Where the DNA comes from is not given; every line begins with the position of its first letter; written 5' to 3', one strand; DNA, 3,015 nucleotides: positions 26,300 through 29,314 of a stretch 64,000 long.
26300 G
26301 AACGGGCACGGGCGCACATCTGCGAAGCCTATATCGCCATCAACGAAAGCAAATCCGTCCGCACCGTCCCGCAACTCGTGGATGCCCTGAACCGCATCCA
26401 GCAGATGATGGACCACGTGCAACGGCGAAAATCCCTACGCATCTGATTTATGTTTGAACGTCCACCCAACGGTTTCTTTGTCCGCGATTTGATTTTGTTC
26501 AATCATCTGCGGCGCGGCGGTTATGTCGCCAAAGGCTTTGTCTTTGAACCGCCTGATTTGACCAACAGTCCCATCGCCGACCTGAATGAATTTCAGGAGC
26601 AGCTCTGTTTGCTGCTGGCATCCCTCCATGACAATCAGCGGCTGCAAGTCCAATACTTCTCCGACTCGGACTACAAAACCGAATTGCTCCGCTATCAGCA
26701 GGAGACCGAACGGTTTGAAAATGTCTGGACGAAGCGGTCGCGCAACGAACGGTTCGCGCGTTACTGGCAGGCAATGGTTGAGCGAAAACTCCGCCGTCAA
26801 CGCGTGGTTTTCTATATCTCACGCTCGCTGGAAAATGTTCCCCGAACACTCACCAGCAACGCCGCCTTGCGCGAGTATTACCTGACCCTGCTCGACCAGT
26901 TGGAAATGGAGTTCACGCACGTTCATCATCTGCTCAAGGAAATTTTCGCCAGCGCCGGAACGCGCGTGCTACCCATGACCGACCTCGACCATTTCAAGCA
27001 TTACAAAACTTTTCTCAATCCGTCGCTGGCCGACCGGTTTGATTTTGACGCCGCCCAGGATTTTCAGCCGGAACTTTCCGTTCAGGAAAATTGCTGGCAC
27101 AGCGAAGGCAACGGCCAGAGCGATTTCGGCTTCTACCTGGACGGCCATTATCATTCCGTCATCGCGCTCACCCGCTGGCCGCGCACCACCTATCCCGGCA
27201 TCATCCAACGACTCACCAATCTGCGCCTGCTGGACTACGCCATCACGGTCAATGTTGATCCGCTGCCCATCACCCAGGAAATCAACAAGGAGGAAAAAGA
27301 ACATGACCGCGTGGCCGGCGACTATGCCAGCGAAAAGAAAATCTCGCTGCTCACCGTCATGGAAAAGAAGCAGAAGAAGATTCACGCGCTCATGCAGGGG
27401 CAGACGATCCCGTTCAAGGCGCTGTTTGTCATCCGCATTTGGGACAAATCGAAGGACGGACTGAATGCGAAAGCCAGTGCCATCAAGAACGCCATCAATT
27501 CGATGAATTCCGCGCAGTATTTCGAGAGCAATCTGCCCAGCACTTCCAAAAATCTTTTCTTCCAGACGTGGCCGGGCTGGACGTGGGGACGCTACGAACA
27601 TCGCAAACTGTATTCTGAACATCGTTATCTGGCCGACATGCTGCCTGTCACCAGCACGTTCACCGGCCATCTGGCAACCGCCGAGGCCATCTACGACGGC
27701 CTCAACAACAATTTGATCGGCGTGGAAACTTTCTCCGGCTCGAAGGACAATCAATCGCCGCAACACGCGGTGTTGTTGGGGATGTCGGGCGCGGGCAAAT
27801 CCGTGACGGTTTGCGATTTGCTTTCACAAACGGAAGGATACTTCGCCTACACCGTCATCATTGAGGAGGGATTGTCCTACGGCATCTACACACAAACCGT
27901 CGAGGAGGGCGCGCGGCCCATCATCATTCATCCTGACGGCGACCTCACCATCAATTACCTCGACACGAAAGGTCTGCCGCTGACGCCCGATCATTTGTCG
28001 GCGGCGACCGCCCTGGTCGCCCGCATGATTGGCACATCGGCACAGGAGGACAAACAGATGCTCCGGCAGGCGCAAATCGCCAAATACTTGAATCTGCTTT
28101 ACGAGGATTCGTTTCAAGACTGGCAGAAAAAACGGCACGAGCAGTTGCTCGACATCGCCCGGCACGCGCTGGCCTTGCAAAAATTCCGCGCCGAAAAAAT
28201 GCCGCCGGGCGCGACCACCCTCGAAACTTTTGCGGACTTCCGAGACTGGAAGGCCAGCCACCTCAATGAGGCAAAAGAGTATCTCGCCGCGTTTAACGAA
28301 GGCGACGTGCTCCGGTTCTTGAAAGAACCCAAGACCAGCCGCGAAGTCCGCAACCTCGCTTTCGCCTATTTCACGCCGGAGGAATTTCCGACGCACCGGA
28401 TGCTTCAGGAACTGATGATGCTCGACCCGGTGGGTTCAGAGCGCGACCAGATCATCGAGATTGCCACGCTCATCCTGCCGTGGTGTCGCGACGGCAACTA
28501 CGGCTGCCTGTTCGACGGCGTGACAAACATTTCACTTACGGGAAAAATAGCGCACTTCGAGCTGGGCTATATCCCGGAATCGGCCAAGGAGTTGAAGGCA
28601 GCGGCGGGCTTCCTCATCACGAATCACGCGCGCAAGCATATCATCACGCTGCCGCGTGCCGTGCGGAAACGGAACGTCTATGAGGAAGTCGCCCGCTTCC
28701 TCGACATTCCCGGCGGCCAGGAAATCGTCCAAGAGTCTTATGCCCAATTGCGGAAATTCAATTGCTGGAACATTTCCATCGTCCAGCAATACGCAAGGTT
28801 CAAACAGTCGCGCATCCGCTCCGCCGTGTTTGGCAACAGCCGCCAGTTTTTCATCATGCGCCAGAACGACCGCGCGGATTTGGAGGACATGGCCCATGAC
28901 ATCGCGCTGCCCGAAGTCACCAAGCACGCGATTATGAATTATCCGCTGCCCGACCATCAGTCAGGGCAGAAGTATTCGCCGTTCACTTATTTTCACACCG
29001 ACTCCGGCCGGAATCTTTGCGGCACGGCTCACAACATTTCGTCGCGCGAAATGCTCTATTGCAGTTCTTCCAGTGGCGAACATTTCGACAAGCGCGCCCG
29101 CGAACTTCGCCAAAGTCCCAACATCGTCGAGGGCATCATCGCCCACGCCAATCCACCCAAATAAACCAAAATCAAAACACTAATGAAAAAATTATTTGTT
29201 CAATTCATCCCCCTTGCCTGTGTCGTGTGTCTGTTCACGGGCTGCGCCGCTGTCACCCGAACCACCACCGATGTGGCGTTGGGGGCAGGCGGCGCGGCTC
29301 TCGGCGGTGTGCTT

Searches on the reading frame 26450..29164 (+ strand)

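Call 45: search_protein_families(library=pfam, proteins=[window:26450-29164:+], max_evalue=0.00001)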
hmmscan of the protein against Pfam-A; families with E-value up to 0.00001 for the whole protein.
window:26450-29164:+ (904 aa): 1 family
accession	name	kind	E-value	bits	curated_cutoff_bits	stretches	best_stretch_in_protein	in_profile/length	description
PF19044.6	P-loop_TraG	-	6.3e-06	25.5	25.8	0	665-834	178-348/413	TraG P-loop domain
